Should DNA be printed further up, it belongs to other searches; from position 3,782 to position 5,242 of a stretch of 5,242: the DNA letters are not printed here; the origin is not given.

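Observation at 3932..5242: Reverse-gyrase topoisomerase half encoded as its own gene (naturally split reverse gyrase); missed by the ORF track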

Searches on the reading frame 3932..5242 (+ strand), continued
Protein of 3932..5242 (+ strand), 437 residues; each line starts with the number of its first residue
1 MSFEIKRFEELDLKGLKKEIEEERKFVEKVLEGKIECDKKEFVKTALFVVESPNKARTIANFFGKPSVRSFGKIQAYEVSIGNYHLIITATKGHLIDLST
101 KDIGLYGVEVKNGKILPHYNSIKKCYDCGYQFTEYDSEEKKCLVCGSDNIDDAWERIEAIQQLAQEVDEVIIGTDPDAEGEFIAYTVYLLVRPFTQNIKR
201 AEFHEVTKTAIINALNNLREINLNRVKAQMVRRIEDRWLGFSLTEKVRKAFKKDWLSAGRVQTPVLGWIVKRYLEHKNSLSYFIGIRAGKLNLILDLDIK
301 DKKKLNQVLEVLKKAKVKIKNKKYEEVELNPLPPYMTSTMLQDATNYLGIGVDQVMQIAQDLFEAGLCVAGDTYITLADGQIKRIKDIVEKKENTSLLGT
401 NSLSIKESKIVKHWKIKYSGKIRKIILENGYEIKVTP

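Call 10: find_homologous_proteins(query=window:3932-5242:+, max_evalue=1e-10)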
Query window:3932-5242:+ (437 aa): 854 proteins with E <= 1e-10 among 8000 candidates; the best 120 are listed.
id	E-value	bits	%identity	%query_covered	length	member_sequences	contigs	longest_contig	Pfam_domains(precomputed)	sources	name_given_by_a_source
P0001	4.1e-184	631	74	85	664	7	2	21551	PF01131.26,PF01751.29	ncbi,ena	-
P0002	2.4e-171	588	71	84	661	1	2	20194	PF01131.26,PF01751.29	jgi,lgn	-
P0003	1.0e-152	527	64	84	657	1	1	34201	PF01131.26,PF01751.29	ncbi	-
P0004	6.0e-140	485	59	83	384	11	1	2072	PF01131.26,PF01751.29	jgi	jgi:reverse gyrase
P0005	6.7e-138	478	60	85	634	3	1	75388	PF01131.26,PF01751.29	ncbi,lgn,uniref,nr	ncbi:MAG: reverse gyrase [Candidatus Nanoclepta minutus]|uniref:Reverse gyrase n=1 Tax=Candidatus Na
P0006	1.1e-137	478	58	84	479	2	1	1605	PF01131.26,PF01751.29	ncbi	ncbi:MAG: reverse gyrase, partial [Nanopusillaceae archaeon]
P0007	1.6e-136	474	58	79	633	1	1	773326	PF01131.26,PF01751.29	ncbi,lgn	ncbi:reverse gyrase [Nanoarchaeota archaeon]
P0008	3.5e-135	469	58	85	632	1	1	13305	PF01131.26,PF01751.29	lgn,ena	-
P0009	1.0e-134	468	59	85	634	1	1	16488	PF01131.26,PF01751.29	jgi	-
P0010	1.3e-134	467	57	85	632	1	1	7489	PF01131.26,PF01751.29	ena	-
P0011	2.1e-134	467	56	84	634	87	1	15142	PF01131.26,PF01751.29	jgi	jgi:reverse gyrase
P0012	6.9e-132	459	58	84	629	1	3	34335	PF01131.26,PF01751.29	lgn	-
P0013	1.3e-131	458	56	90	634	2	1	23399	PF01131.26,PF01751.29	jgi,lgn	-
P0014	1.4e-130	454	57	85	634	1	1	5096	PF01131.26,PF01751.29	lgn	-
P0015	3.7e-129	450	54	84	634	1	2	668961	PF01131.26,PF01751.29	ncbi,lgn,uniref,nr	ncbi:reverse gyrase [Nanobdella aerobiophila]|uniref:Reverse gyrase n=1 Tax=Nanobdella aerobiophila 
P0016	3.1e-127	443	55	84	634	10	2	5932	PF01131.26,PF01751.29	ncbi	ncbi:MAG: reverse gyrase [Nanoarchaeales archaeon]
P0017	5.4e-126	439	50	100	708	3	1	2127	PF01131.26,PF01751.29,PF14890.12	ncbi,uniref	ncbi:reverse gyrase, partial [Thermococcus sp.]|uniref:reverse gyrase n=1 Tax=Thermococcus sp. TaxID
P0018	6.3e-126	439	54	92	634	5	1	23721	PF01131.26,PF01751.29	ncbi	ncbi:MAG: reverse gyrase [Nanopusillaceae archaeon]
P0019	2.1e-119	417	55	80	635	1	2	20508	PF01131.26,PF01751.29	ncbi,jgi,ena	-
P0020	2.1e-117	411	53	84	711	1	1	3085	PF01131.26,PF01751.29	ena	-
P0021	1.1e-109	385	52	83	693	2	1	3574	PF01131.26,PF01751.29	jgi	-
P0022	1.0e-101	359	61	59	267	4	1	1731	PF01131.26,PF01751.29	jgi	jgi:Reverse gyrase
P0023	1.7e-96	342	47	83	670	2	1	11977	PF01131.26,PF01751.29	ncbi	ncbi:MAG: reverse gyrase, partial [Thermoprotei archaeon]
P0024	4.2e-94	334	47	83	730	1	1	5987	PF01131.26,PF01751.29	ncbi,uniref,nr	ncbi:MAG: reverse gyrase [Candidatus Methanomethylicota archaeon]|uniref:Reverse gyrase n=1 Tax=Ther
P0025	4.1e-92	327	46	83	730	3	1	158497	PF01131.26,PF01751.29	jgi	-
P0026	1.0e-89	320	44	83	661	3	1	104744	PF01131.26,PF01751.29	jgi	-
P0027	2.7e-89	318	42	84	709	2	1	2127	PF01131.26,PF01751.29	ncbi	ncbi:MAG: reverse gyrase, partial [Zestosphaera sp.]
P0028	1.4e-88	316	44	83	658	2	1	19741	PF01131.26,PF01751.29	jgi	jgi:reverse gyrase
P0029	8.8e-88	313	42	84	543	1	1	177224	PF01131.26,PF01751.29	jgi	jgi:reverse gyrase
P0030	2.3e-86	309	47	84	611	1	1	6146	PF01131.26,PF01751.29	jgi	jgi:reverse gyrase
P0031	2.6e-86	308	45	88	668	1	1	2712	PF01131.26,PF01751.29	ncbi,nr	ncbi:reverse gyrase, partial [Candidatus Parcubacteria bacterium]|nr:reverse gyrase [Candidatus Parc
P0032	3.6e-86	308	44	83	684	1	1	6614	PF01131.26,PF01751.29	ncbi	-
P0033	1.5e-85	306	47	85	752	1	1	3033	PF01131.26,PF01751.29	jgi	-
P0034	3.6e-85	305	49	72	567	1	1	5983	PF01131.26,PF01751.29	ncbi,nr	ncbi:MAG: reverse gyrase, partial [Candidatus Diapherotrites archaeon]|nr:reverse gyrase [Candidatus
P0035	9.7e-85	303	48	76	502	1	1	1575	PF01131.26,PF01751.29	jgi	jgi:reverse gyrase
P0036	1.3e-84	303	47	83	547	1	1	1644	PF01131.26,PF01751.29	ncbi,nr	ncbi:MAG TPA: reverse gyrase, partial [Thermoplasmatales archaeon]|nr:reverse gyrase [Thermoplasmata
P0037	1.6e-84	302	46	83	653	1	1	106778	PF01131.26,PF01751.29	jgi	jgi:reverse gyrase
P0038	1.7e-84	302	46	84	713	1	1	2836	PF01131.26,PF01751.29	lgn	-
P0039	4.5e-84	301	45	85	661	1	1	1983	PF01131.26,PF01751.29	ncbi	ncbi:MAG: reverse gyrase, partial [Nanoarchaeota archaeon]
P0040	5.6e-84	301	45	83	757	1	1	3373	PF01131.26,PF01751.29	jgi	jgi:reverse gyrase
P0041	4.2e-83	298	46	83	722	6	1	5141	PF01131.26,PF01751.29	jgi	jgi:reverse gyrase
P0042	4.3e-83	298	43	81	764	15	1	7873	PF01131.26,PF01751.29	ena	-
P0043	2.6e-82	295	44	83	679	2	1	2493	PF01131.26,PF01751.29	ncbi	ncbi:MAG: reverse gyrase, partial [Thermoprotei archaeon]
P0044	2.9e-82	295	43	82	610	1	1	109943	PF01131.26,PF01751.29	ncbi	ncbi:MAG: reverse gyrase, partial [Saccharolobus sp.]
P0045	3.4e-82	295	43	80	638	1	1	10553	PF01131.26,PF01751.29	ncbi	ncbi:MAG: reverse gyrase, partial [Candidatus Bathyarchaeia archaeon]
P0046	4.7e-82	294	45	83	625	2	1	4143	PF01131.26,PF01751.29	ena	-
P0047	1.6e-81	293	45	83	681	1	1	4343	PF01131.26,PF01751.29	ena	-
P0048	1.7e-81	293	47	83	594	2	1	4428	PF01131.26,PF01751.29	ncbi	-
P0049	2.0e-81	292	46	77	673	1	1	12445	PF01131.26,PF01751.29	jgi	-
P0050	2.3e-81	292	50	64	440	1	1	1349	PF01131.26,PF01751.29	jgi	jgi:reverse gyrase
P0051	4.8e-81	291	45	83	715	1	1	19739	PF01131.26,PF01751.29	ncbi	-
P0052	4.9e-81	291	46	85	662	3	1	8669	PF23470.1,PF01131.26,PF01751.29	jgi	-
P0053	3.8e-80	288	47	75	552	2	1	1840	PF01131.26,PF01751.29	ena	-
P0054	7.3e-80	287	45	83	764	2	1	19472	PF01131.26,PF01751.29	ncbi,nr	ncbi:MAG: reverse gyrase, partial [Archaeoglobaceae archaeon]|nr:reverse gyrase [Archaeoglobaceae ar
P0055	8.9e-80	287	50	62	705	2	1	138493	PF01131.26,PF01751.29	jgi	-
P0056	2.3e-79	285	41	83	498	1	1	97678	PF01131.26,PF01751.29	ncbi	-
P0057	8.2e-78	280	42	75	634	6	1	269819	PF01131.26,PF01751.29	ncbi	-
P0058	1.6e-77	279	46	75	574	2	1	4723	PF01131.26,PF01751.29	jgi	-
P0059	8.3e-76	274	41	83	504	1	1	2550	PF01131.26,PF01751.29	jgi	jgi:reverse gyrase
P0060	8.5e-76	274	40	82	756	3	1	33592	PF01131.26,PF01751.29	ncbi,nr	ncbi:MAG: reverse gyrase [Nitrososphaerales archaeon]|nr:reverse gyrase [Nitrososphaerales archaeon]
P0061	1.4e-75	273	43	87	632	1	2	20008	PF01131.26,PF01751.29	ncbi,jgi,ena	-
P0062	4.7e-75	271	49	62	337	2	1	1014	PF01131.26,PF01751.29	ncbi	ncbi:MAG: DNA topoisomerase, partial [Nitrososphaerales archaeon]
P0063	1.3e-74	270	44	78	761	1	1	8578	PF00270.36,PF01131.26,PF00271.38,PF01751.29,PF04851.22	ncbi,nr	ncbi:MAG: reverse gyrase, partial [Euryarchaeota archaeon]|nr:reverse gyrase [Euryarchaeota archaeon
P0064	1.4e-74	270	43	87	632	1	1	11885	PF01131.26,PF01751.29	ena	-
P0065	6.9e-74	267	44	83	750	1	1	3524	PF01131.26,PF01751.29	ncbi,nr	ncbi:MAG: reverse gyrase, partial [Candidatus Freyarchaeota archaeon]|nr:reverse gyrase [Candidatus 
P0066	9.1e-74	267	41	84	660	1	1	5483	PF01131.26,PF01751.29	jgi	-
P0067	1.4e-73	266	48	63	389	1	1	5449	PF01131.26,PF01751.29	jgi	jgi:reverse gyrase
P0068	2.8e-73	265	40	83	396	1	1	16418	PF01131.26,PF01751.29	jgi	jgi:reverse gyrase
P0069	3.1e-73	265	42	78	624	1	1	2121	PF01131.26,PF01751.29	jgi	jgi:reverse gyrase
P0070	7.4e-73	264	45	75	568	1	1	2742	PF01131.26,PF01751.29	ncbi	ncbi:MAG: reverse gyrase, partial [Candidatus Aenigmatarchaeota archaeon]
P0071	8.1e-73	264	40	84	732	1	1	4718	PF01131.26,PF01751.29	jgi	jgi:reverse gyrase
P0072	8.4e-72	261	42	74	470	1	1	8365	PF01131.26,PF01751.29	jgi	-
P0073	1.5e-71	260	46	62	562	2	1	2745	PF01131.26,PF01751.29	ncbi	ncbi:MAG: reverse gyrase, partial [Thaumarchaeota archaeon]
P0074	1.6e-71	260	39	88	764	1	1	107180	PF01131.26,PF01751.29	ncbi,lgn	-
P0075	1.7e-71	260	38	90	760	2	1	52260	PF01131.26,PF01751.29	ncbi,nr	ncbi:MAG: reverse gyrase, partial [Armatimonadota bacterium]|nr:reverse gyrase [Armatimonadota bacte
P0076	4.8e-71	258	49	62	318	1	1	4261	PF01131.26,PF01751.29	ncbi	ncbi:MAG: toprim domain-containing protein, partial [Ignisphaera sp.]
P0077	1.3e-70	257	41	80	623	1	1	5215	PF01131.26,PF01751.29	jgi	jgi:reverse gyrase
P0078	3.0e-70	255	44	67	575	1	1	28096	PF01131.26,PF01751.29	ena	-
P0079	3.1e-70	255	46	73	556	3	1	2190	PF01131.26,PF01751.29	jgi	jgi:reverse gyrase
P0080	1.1e-69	254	41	87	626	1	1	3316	PF01131.26,PF01751.29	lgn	-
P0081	1.4e-69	253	41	83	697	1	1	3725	PF01131.26,PF01751.29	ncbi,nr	ncbi:MAG: reverse gyrase, partial [Euryarchaeota archaeon]|nr:reverse gyrase [Euryarchaeota archaeon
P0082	3.3e-69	252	41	78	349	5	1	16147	PF01131.26,PF01751.29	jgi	jgi:reverse gyrase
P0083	3.4e-69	252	39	88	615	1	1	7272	PF01131.26,PF01751.29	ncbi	-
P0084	6.0e-69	251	42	79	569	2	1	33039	PF01131.26,PF01751.29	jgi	-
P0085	7.2e-69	251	40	83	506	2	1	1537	PF01131.26,PF01751.29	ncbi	ncbi:MAG: reverse gyrase, partial [Acidilobaceae archaeon]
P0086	7.8e-69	251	44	83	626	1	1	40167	PF01131.26,PF01751.29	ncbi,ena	-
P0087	8.4e-69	251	40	83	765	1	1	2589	PF01131.26,PF01751.29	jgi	-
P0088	3.6e-68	249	42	81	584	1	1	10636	PF01131.26,PF01751.29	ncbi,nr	ncbi:MAG: reverse gyrase, partial [Aquificae bacterium]|nr:reverse gyrase [Aquificota bacterium]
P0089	3.7e-68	249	41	83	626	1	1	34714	PF01131.26,PF01751.29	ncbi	-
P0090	9.2e-68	247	43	64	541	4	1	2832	PF01131.26,PF01751.29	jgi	-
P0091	2.5e-67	246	41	83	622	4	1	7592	PF01131.26,PF01751.29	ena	-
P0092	2.6e-67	246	41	80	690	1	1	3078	PF01131.26,PF01751.29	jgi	-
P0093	3.4e-66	242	48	67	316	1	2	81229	PF01131.26,PF01751.29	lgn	-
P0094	3.6e-65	239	46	57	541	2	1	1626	PF01751.29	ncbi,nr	ncbi:MAG TPA: reverse gyrase, partial [Acidilobales archaeon]|nr:reverse gyrase [Acidilobales archae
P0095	2.7e-64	236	33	74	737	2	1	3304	PF01131.26,PF01751.29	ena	-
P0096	4.1e-64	235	48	65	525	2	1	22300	PF23470.1,PF01131.26,PF01751.29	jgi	jgi:reverse gyrase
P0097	5.1e-64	235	41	86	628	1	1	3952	PF01131.26,PF01751.29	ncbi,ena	-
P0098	9.7e-64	234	42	75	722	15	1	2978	PF01131.26,PF00271.38,PF01751.29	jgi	-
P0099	1.5e-63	233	44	68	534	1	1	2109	PF01131.26,PF01751.29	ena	-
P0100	6.1e-63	231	37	85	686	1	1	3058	PF01131.26,PF01751.29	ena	-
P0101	4.6e-62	229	42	69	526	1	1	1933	PF01131.26,PF01751.29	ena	-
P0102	2.3e-61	226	39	62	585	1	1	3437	PF01131.26,PF01751.29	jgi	-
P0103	7.5e-61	224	43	63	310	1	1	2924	PF01131.26,PF01751.29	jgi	jgi:reverse gyrase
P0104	3.8e-60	222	46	62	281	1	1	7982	PF01131.26,PF01751.29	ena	-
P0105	5.5e-60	222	41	84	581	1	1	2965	PF01131.26,PF01751.29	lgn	-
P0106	7.4e-60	221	39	78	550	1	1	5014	PF01131.26,PF01751.29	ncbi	-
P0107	3.8e-59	219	47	60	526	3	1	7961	PF01131.26,PF01751.29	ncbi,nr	ncbi:MAG TPA: reverse gyrase [Acidilobales archaeon]|nr:reverse gyrase [Acidilobales archaeon]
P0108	2.5e-58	216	48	52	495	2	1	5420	PF01131.26,PF01751.29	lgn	-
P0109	2.8e-58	216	41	77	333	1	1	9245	PF01131.26,PF01751.29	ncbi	-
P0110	2.6e-57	213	40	85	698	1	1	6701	PF01131.26,PF01751.29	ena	-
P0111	7.0e-57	211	50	48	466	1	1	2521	PF01131.26,PF01751.29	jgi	jgi:reverse gyrase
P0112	1.1e-55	207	34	84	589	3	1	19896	PF01131.26,PF01751.29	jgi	-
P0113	1.3e-55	207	44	56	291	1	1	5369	PF01131.26,PF01751.29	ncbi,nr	ncbi:MAG: hypothetical protein J7J32_00555 [Candidatus Atribacteria bacterium]|nr:hypothetical prote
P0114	1.8e-54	203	40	68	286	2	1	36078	PF01131.26,PF01751.29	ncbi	-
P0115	5.2e-54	202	41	84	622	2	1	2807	PF01131.26,PF01751.29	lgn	-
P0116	7.3e-54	201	40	64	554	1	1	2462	PF01131.26,PF01751.29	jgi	jgi:reverse gyrase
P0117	8.6e-54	201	46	53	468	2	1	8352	PF01131.26,PF01751.29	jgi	-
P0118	8.9e-54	201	39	76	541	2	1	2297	PF01131.26,PF01751.29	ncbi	ncbi:MAG: reverse gyrase, partial [Aquificaceae bacterium]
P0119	1.1e-53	201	39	77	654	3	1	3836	PF01131.26,PF01751.29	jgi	-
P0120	2.9e-53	199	38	82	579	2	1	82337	PF01131.26,PF01751.29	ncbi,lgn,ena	-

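Call 18: find_related_loci(query=A1, collection=genome_contigs, flank=6000)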
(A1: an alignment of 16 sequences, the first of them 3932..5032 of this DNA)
Query A1 (367 aa) in genome_contigs; peptide patterns used: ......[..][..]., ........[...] (x = any residue, [..] = any of these).
600 stretches matched a pattern (row limit reached: there are more); 590 encode a relative of the query (tblastn E <= 1e-3); the best 80 are kept; 80 distinct loci.
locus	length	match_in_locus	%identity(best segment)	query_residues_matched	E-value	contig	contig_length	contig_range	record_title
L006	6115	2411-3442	48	23-367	4e-102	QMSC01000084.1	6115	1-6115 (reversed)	MAG: Thermoprotei archaeon isolate B14_G17 B14_Guay17_scaffold_05615, whole genome shotgun sequence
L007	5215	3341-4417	47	3-367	3e-100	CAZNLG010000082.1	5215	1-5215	MAG TPA_asm: uncultured Candidatus Bathyarchaeia archaeon isolate binchicken_co184_645 genome assembly, contig: NODE_342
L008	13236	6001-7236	39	3-367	4e-91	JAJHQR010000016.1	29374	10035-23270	MAG: Desulfurococcaceae archaeon isolate Bin S26 scaffold_292_c1, whole genome shotgun sequence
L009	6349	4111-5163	43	3-367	8e-82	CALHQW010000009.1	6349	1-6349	MAG: uncultured bacterium isolate S1_Bin_METABAT__176_1 genome assembly, contig: c_000000834623, whole genome shotgun se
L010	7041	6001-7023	43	3-306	2e-75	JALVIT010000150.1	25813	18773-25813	MAG: Desulfurococcales archaeon isolate A1_metabat1_scaf2bin.151 A1_NODE_475_length_25813_cov_3.094721, whole genome sho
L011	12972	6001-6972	42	9-367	6e-74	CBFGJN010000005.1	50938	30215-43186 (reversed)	MAG: candidate division WOR-3 bacterium isolate QQ_bins.197.1 genome assembly, contig: NODE_759_length_50938_cov_2.77888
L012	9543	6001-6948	42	36-367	1e-75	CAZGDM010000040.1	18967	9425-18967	MAG TPA_asm: uncultured Thermodesulfobacteriota bacterium isolate SRP338002_co1_131 genome assembly, contig: NODE_2699_l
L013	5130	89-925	31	45-366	3e-38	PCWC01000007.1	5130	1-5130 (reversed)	MAG: Parcubacteria group bacterium CG11_big_fil_rev_8_21_14_0_20_39_22 CG11_8_21_14_0.20_scaffold_11999_c, whole genome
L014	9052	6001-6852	32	47-367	3e-37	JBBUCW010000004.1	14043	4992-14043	MAG: Patescibacteria group bacterium isolate H51-bin166_1 H51_bin166_1_000000000004, whole genome shotgun sequence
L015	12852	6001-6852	31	47-366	4e-37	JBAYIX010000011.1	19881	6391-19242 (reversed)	MAG: Candidatus Paceibacterota bacterium isolate SO_2016_GW1_41 scaffold04670_OW334_2016, whole genome shotgun sequence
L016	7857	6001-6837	33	44-367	1e-36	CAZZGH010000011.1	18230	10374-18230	MAG TPA_asm: uncultured Candidatus Saccharibacteria bacterium isolate binchicken_co38_350 genome assembly, contig: NODE_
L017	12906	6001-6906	32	46-366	7e-37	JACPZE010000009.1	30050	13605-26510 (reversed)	MAG: Candidatus Gottesmanbacteria bacterium isolate NC_groundwater_881_Pr1_S2p5_36_20 Montesol18_S2p5_coassembly_scaffol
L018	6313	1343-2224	33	46-367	9e-36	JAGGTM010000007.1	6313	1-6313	MAG: bacterium isolate AUK048 PB_MBMC_002_c_000000000095, whole genome shotgun sequence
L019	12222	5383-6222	30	47-366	2e-35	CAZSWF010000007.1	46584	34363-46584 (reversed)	MAG TPA_asm: uncultured Candidatus Saccharibacteria bacterium isolate SRP286056_co3_87 genome assembly, contig: NODE_416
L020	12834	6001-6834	29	45-367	5e-35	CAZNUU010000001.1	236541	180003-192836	MAG TPA_asm: uncultured Candidatus Saccharibacteria bacterium isolate SRP273308_co1_7 genome assembly, contig: NODE_41_l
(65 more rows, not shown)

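Call 20: find_encoding_contigs(protein=P0001, flank=10000, max_places=4)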
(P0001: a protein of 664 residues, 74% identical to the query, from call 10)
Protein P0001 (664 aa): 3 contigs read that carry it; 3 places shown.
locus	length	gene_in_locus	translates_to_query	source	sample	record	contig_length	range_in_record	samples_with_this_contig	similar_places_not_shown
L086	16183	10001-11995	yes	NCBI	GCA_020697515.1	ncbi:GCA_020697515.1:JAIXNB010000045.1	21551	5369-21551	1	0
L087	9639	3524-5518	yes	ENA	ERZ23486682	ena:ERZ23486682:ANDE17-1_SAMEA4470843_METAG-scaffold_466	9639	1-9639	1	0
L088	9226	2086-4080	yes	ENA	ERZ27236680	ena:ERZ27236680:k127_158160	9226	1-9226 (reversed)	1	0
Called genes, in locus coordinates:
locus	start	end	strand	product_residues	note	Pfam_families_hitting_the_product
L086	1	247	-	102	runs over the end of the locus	PF04010:DUF357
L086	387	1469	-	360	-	PF01916:DS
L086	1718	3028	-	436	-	PF18195:GatD_N, PF00710:Asparaginase, PF17763:Asparaginase_C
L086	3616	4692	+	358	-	PF00091:Tubulin, PF12327:FtsZ_C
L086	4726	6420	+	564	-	PF04675:DNA_ligase_A_N, PF01068:DNA_ligase_A_M, PF04679:DNA_ligase_A_C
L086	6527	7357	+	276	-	PF01978:TrmB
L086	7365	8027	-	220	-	PF00881:Nitroreductase, PF14512:TM1586_NiRdase (faint), PF00881:Nitroreductase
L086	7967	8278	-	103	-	-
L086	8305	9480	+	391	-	PF02926:THUMP, PF01170:UPF0020, PF07669:Eco57I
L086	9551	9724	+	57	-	PF07754:Ribosomal_aS21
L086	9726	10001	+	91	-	PF00736:EF1_GNE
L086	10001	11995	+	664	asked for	PF01751:Toprim, PF01131:Topoisom_bac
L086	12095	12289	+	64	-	-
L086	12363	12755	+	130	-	PF01248:Ribosomal_L7Ae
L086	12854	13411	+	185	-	-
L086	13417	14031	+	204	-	-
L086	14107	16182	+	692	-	?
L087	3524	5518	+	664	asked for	PF01751:Toprim, PF01131:Topoisom_bac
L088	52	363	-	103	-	-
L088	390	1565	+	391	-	PF02926:THUMP, PF01170:UPF0020, PF07669:Eco57I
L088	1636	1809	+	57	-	PF07754:Ribosomal_aS21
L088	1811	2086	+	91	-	PF00736:EF1_GNE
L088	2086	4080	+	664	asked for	PF01751:Toprim, PF01131:Topoisom_bac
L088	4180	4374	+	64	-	-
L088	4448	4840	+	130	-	PF01248:Ribosomal_L7Ae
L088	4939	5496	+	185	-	-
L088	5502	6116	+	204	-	-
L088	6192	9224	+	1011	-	?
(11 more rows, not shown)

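Call 21: list_cluster_members(proteins=[P0001, P0002, P0003, P0019, P0061])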
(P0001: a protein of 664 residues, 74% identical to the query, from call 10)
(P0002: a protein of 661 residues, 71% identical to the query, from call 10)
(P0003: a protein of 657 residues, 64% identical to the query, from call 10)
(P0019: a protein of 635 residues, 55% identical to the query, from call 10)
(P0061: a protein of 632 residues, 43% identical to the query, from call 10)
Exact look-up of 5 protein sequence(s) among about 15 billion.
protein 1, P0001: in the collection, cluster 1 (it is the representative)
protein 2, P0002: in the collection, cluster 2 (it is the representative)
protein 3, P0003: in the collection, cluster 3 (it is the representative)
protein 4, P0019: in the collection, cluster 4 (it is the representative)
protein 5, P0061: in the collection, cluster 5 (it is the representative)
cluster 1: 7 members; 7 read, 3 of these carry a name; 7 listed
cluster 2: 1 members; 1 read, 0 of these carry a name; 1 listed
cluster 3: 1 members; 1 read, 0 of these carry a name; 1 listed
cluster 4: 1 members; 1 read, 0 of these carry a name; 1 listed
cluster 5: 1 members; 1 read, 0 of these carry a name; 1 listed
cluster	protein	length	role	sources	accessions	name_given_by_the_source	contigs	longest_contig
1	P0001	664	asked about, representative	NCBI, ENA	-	-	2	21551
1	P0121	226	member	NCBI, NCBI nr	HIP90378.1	MAG TPA: hypothetical protein EYH22_02385 [Candidatus Nanopusillus sp.] | hypothetical protein [Candidatus Nanopusillus sp.]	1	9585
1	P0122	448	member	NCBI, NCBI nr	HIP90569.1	MAG TPA: reverse gyrase, partial [Candidatus Nanopusillus sp.] | reverse gyrase [Candidatus Nanopusillus sp.]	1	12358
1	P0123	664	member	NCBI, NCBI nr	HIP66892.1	MAG TPA: reverse gyrase [Candidatus Nanopusillus sp.] | reverse gyrase [Candidatus Nanopusillus sp.]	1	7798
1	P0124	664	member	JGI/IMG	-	-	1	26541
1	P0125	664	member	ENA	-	-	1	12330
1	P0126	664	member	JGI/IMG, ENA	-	-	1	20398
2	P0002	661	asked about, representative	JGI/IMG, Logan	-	-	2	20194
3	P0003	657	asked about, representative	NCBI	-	-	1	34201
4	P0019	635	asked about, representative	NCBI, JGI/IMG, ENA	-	-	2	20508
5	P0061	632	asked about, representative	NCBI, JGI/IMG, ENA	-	-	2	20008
